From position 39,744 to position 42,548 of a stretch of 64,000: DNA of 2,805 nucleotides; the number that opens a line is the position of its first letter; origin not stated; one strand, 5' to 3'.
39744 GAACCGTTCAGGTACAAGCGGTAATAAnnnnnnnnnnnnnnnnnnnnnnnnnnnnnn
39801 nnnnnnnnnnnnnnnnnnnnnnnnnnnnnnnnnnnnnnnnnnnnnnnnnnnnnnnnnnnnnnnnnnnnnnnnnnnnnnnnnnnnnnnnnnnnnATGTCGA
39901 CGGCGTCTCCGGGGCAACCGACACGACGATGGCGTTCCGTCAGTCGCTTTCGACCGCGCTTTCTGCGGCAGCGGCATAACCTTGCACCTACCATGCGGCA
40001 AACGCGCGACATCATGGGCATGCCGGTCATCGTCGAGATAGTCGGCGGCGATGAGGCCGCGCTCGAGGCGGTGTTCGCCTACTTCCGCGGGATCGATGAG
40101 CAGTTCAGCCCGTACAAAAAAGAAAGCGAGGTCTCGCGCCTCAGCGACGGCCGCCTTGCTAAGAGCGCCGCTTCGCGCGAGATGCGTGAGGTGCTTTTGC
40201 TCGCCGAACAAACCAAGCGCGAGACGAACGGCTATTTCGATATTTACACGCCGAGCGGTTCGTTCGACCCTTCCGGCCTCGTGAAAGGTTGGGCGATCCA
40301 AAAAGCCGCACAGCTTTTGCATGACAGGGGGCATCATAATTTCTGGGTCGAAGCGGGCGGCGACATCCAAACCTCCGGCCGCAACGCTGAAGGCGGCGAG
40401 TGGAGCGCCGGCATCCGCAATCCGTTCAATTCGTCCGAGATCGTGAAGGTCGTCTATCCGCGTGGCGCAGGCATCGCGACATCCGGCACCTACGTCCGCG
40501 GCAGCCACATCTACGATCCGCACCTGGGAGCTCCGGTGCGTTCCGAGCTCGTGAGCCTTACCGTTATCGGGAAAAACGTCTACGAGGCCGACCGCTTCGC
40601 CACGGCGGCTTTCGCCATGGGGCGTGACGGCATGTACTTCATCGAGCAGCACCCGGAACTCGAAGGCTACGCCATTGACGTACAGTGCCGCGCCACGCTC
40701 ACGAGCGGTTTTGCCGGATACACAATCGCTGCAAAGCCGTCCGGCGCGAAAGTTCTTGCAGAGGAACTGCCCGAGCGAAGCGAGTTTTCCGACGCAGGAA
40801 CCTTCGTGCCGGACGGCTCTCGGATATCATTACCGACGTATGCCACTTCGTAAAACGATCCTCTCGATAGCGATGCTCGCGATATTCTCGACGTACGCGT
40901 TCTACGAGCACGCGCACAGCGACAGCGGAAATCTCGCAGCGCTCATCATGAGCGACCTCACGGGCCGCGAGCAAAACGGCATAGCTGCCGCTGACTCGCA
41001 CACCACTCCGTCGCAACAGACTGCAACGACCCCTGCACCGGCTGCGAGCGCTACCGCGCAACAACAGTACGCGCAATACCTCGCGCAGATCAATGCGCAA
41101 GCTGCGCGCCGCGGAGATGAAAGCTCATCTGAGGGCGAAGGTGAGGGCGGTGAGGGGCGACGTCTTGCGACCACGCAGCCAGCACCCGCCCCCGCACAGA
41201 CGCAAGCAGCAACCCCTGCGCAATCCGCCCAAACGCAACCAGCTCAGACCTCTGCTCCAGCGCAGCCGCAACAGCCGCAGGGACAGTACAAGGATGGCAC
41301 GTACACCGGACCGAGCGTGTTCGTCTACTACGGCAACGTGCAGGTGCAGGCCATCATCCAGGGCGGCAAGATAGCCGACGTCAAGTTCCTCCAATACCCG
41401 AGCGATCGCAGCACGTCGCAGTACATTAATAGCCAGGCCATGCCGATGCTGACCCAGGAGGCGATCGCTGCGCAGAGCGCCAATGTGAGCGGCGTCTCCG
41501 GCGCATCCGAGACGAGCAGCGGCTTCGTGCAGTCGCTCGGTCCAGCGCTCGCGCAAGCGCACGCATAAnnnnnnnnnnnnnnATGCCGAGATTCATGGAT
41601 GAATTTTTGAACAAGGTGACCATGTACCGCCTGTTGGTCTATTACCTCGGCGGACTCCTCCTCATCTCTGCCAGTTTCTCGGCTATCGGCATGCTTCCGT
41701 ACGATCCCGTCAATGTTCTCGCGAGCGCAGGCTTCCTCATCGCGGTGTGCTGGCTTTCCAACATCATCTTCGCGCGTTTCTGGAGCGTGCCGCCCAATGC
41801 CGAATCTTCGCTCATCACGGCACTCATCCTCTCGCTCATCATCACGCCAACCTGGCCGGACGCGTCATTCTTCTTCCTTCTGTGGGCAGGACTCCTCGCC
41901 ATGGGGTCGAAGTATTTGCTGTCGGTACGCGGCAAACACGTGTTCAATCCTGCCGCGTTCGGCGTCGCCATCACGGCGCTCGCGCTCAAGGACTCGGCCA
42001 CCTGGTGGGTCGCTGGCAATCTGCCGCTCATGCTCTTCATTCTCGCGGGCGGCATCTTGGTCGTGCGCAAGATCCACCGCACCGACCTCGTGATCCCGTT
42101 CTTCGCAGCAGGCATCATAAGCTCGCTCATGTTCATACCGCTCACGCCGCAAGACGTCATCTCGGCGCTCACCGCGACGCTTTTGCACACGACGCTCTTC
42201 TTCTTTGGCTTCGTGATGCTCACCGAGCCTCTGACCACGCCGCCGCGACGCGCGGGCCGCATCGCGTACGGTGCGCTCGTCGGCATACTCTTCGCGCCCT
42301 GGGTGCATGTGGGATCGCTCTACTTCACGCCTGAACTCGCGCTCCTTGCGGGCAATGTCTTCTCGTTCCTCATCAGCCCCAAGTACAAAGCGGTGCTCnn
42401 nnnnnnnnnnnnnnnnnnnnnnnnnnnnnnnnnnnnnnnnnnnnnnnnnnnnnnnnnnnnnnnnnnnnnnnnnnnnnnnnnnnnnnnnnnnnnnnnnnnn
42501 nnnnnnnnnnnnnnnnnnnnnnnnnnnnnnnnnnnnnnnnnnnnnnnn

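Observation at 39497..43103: Extracytoplasmic flavinylation locus: FMN-binding protein, ApbE, second FMN-binding protein, and membrane FNR-like reductase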

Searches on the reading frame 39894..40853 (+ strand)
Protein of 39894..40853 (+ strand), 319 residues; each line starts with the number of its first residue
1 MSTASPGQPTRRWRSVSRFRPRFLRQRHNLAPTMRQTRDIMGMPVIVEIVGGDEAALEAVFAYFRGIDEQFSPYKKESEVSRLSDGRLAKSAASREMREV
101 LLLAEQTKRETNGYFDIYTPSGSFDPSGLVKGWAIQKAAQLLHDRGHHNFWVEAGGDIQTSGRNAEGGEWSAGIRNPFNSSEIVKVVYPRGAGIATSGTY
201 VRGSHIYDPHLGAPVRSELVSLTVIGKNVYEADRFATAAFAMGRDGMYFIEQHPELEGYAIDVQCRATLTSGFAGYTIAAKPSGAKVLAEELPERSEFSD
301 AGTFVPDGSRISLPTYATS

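Call 3: search_protein_families(library=pfam, proteins=[window:39894-40853:+], max_evalue=0.01)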
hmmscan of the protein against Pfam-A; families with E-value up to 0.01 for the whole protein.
window:39894-40853:+ (319 aa): 1 family
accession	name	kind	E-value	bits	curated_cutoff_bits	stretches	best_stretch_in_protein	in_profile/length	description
PF02424.20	ApbE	-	1.3e-41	143.3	25.6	2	123-257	125-263/266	ApbE family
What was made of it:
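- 39993..40853 (+): ApbE FAD:protein FMN transferase, short leaderless form (286 aa). PF02424, 143 bits (call 3).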

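Call 4: search_protein_families(library=ncbifam, proteins=[window:39894-40853:+], max_evalue=0.01)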
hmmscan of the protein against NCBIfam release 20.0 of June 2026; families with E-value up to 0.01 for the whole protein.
window:39894-40853:+ (319 aa): 1 family
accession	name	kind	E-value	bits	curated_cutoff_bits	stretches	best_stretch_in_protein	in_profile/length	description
NF007774.0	PRK10461.1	equivalog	1.5e-21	76.7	498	1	125-256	182-322/351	FAD:protein FMN transferase ApbE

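Call 46: search_solved_structures(query=window:39993-40850:+, max_evalue=0.001, show_alignments=2)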
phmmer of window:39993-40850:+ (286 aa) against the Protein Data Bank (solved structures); distinct sequences matched with E-value up to 0.001: 13.
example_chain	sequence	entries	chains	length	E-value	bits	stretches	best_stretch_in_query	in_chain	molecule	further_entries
6nxi_A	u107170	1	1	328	2e-20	76.5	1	90-218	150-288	FAD:protein FMN transferase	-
6nxj_A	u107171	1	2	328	4.8e-19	71.9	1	90-218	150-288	FAD:protein FMN transferase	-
4xgw_A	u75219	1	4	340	1.2e-17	67.3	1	87-220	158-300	FAD:protein FMN transferase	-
2o18_A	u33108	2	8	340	4.3e-17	65.5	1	87-220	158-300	Thiamine biosynthesis lipoprotein apbE | FAD:protein FMN transferase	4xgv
4xgx_A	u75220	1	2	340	6.5e-16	61.7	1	87-220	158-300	FAD:protein FMN transferase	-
3pnd_A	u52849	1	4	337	8.5e-16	61.3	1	90-213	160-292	Thiamine biosynthesis lipoprotein ApbE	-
5mgy_H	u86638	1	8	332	6.1e-15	58.5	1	92-218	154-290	FAD:protein FMN transferase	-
7esa_A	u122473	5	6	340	8.6e-14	54.7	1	90-242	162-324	FAD:protein FMN transferase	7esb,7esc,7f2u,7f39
1vrm_A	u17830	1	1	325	4.8e-13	52.2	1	90-225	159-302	hypothetical protein TM1553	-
4xdt_A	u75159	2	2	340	1.1e-08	38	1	91-229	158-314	FAD:protein FMN transferase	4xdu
4ifu_A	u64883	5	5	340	2.1e-08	37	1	91-229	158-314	FAD:protein FMN transferase | Thiamine biosynthesis lipoprotein ApbE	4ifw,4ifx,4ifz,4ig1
7mgt_A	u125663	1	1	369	2.4e-08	36.8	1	91-228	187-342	FAD:protein FMN transferase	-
4xdr_A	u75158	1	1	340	2.7e-07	33.4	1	91-228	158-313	FAD:protein FMN transferase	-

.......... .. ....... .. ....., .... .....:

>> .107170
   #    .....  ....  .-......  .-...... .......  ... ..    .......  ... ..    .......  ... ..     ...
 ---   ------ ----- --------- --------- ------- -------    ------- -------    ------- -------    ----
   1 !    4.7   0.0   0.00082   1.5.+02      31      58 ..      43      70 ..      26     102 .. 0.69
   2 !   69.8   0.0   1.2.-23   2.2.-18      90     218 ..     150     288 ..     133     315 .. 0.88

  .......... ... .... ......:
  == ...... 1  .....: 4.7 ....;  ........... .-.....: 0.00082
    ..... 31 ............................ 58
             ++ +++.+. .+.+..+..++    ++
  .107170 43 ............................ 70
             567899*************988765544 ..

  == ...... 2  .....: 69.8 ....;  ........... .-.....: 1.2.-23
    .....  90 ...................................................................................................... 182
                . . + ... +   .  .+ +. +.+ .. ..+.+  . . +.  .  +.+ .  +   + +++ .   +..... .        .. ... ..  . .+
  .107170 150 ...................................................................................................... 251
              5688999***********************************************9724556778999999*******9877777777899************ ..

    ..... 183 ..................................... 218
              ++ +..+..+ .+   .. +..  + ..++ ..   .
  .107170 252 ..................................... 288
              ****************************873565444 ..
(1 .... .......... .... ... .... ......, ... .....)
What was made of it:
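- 39993..40853 (+): Best PDB match is V. cholerae ApbE 6nxi, E 2e-20; the His of SHIIDP, which is Gly in the companion entry 6nxj, is kept as SHIYDP (call 46).
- On ApbE (FAD:protein FMN transferase): Aligned to V. cholerae ApbE with SHIYDP opposite SHIIDP, the site that is Gly in the companion entry 6nxj (call 46).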

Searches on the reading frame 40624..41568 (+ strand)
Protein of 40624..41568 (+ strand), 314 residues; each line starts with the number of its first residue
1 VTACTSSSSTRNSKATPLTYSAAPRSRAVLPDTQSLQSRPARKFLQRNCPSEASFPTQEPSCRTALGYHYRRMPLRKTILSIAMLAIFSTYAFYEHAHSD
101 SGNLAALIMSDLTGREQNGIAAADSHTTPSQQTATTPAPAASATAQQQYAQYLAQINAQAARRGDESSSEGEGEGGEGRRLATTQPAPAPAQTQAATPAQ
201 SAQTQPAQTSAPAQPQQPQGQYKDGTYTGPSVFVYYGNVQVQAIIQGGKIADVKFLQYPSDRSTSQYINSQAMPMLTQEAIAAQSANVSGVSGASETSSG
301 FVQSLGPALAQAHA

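Call 3: search_protein_families(library=pfam, proteins=[window:40624-41568:+], max_evalue=0.01)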
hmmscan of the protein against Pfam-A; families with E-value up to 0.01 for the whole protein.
window:40624-41568:+ (314 aa): 1 family
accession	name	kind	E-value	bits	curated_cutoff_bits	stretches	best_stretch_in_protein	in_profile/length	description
PF04205.19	FMN_bind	-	1.9e-05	25.7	22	1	235-308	2-75/77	FMN-binding domain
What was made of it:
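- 40840..41568 (+): Carrier 2: anchor (MPLRK + TM), 121-aa Ala/Gln/Thr/Ser/Pro linker, FMN_bind domain, acceptor Ser223 (codon 41506-41508); alternative start 40873. PF04205, 25.7 bits (call 3).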

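Call 4: search_protein_families(library=ncbifam, proteins=[window:40624-41568:+], max_evalue=0.01)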
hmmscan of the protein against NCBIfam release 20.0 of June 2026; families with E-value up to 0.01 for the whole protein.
window:40624-41568:+ (314 aa): 0 families

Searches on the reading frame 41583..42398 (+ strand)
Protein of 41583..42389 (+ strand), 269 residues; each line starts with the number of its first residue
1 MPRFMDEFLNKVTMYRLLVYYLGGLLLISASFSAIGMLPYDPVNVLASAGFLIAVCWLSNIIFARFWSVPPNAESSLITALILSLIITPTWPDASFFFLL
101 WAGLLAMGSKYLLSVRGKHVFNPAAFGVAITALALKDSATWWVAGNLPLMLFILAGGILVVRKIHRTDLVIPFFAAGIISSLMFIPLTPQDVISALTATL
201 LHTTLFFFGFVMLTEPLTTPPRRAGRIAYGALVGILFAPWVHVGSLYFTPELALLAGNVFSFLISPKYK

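Call 10: search_solved_structures(query=window:41583-42389:+, max_evalue=10, show_alignments=4)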
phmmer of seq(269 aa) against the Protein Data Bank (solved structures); distinct sequences matched with E-value up to 10: 1.
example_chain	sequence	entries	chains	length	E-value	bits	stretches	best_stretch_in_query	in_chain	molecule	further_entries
1tvd_A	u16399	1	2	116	1.4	11.7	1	92-149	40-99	T CELL RECEPTOR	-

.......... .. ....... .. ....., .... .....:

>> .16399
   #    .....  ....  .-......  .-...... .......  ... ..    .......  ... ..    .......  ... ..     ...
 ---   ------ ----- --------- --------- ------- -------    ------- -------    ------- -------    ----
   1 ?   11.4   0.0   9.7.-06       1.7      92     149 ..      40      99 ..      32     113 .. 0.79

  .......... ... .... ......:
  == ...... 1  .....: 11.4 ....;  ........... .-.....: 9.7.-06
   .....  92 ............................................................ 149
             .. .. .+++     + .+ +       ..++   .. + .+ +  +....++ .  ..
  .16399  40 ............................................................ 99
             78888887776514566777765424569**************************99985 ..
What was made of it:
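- Tried and rejected: It gave only a chance T-cell-receptor match (call 10).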

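Call 19: search_solved_structures(query=A2, max_evalue=1, show_alignments=4)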
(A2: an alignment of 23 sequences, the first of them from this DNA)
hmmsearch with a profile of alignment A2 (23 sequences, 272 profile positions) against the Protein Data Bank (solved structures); distinct sequences matched with E-value up to 1: 1.
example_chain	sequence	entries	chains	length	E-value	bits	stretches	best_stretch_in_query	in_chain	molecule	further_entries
8ahx_D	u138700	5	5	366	0.00014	24.7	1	152-254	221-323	Ion-translocating oxidoreductase complex subunit D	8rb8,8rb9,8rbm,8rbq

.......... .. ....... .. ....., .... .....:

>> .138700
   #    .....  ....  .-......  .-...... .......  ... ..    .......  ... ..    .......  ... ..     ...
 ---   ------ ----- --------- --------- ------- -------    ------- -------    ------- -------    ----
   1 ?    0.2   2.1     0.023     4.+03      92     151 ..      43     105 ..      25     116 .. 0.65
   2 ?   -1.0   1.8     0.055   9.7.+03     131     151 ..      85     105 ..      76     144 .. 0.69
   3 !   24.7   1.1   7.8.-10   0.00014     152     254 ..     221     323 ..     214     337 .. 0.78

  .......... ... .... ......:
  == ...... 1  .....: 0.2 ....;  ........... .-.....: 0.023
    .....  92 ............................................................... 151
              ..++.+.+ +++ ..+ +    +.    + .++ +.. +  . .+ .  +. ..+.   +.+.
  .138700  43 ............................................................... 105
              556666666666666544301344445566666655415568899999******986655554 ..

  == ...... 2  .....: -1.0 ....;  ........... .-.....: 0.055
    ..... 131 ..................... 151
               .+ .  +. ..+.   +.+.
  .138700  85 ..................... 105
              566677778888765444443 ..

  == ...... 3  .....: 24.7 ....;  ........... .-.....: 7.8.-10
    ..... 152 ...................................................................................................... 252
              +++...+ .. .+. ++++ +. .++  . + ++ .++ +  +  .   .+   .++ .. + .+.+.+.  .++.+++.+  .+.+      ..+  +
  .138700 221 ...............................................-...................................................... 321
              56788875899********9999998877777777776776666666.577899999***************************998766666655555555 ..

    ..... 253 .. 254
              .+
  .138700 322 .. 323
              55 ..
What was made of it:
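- Tried and rejected: A family profile reached RnfD only over the C-terminal half (call 19).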

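Call 56: predict_structure(alignment_id=A2)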
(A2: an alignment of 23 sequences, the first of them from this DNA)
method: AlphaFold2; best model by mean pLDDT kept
length: 272 residues; sequences in the alignment: 23
mean_pLDDT: 85.7   pTM: 0.82
mean pLDDT of the five models: 85.7, 84.8, 82.9, 82.4, 80.7
residues with pLDDT >= 90: 101; 70-90: 156; 50-70: 11; < 50: 4
segments of 3 or more residues with pLDDT < 50: 269-272
pLDDT, mean of each block of 10 residues (from residue 1): 82 90 94 91 92 94 91 90 87 81 90 77 87 72 79 91 90 93 84 85 84 83 91 88 77 89 72 37
secondary structure, 60 per line:
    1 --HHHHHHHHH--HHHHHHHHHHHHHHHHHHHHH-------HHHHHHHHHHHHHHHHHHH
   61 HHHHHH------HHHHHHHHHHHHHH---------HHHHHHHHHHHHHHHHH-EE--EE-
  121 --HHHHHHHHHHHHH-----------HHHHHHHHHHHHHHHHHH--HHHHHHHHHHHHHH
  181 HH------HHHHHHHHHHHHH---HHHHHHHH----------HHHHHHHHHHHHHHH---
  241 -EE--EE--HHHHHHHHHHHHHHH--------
elements in order: H3-11 H14-34 H42-66 H73-86 H96-112 H123-135 H147-164 H167-182 H189-201 H205-212 H223-237 H250-264

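Call 58: fold_search(model_id=the predicted structure, library=pdb)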
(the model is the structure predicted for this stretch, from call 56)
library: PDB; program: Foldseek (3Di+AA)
matches with E <= 10: 215; with E <= 0.001: 14
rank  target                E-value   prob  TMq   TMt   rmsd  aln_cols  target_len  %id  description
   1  8rbq_D                1.9e-06  1.00  0.68  0.62   5.6       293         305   20  Cryo-EM structure of the NADH:ferredoxin oxidoreductase RNF from Azotobacter vinelandii, dithionite reduced (released 2024-06-26)
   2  8ahx_D                4.9e-06  1.00  0.68  0.54   7.1       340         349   16  Cryo-EM structure of the nitrogen-fixation associated NADH:ferredoxin oxidoreductase RNF from Azotobacter vinelandii (released 2023-11-01)
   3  7xk3_B                5.6e-05  1.00  0.59  0.43   6.3       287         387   17  Cryo-EM structure of Na+-pumping NADH-ubiquinone oxidoreductase from Vibrio cholerae, state 1 (released 2022-07-20)
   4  9eri_D                5.8e-05  1.00  0.69  0.60   5.0       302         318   14  Cryo-EM structure of sodium pumping Rnf complex from Acetobacterium woodii bound to NADH (released 2025-03-05)
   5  9uuu_B                7.9e-05  1.00  0.60  0.44   6.5       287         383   17  Cryo-EM structure of Na+-translocating NADH-ubiquinone oxidoreductase from Vibrio cholerae reduced by NADH (released 2025-06-25)
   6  7xk6_B                9.4e-05  1.00  0.58  0.40   8.7       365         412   17  Cryo-EM structure of Na+-pumping NADH-ubiquinone oxidoreductase from Vibrio cholerae, with aurachin D-42 (released 2022-07-20)
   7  9ud3_B                9.8e-05  1.00  0.59  0.43   5.9       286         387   16  Cryo-EM structure of Na+-translocating NADH-ubiquinone oxidoreductase NqrB-T236Y mutant from Vibrio cholerae (released 2025-06-25)
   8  9lrr_B                1.4e-04  1.00  0.60  0.42   5.9       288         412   18  Cryo-EM structure of Na+-translocating NADH-ubiquinone oxidoreductase NqrB-G141A mutant from Vibrio cholerae with boun (released 2025-04-23)
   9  8ad0_B                1.9e-04  1.00  0.58  0.43   6.0       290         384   17  X-ray structure of Na+-NQR from Vibrio cholerae in different conformation at 3.1 A (released 2023-07-12)
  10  8a1x_B                2.1e-04  1.00  0.61  0.44   7.5       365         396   16  Sodium pumping NADH-quinone oxidoreductase with inhibitor DQA (released 2023-06-14)
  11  7zc6_D                2.9e-04  1.00  0.66  0.60   6.0       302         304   18  Na+ - translocating ferredoxin: NAD+ reductase (Rnf) of C. tetanomorphum (released 2022-09-28)
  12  8a1t_B                7.3e-04  1.00  0.59  0.43   6.0       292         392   16  Sodium pumping NADH-quinone oxidoreductase (released 2023-06-14)
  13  8acw_B                8.7e-04  1.00  0.60  0.45   7.5       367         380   16  X-ray structure of Na+-NQR from Vibrio cholerae at 3.4 A resolution (released 2023-07-12)
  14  8evu_B                9.9e-04  1.00  0.58  0.40   5.9       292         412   17  Cryo EM structure of Vibrio cholerae NQR (released 2022-11-16)
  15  8a1v_B                1.9e-03  1.00  0.59  0.43   7.6       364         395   16  Sodium pumping NADH-quinone oxidoreductase with substrate Q2 (released 2023-06-14)
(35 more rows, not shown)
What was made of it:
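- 41583..42380 (+): NqrB/RnfD-like membrane domain, about 10 TM by my count (residues 1-266 of the fusion protein). The top 15 Foldseek PDB matches are all RnfD/NqrB, TM-score 0.58-0.69 (calls 56, 58).
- On Ferric reductase / NOX family: The fold is RnfD/NqrB (call 58).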
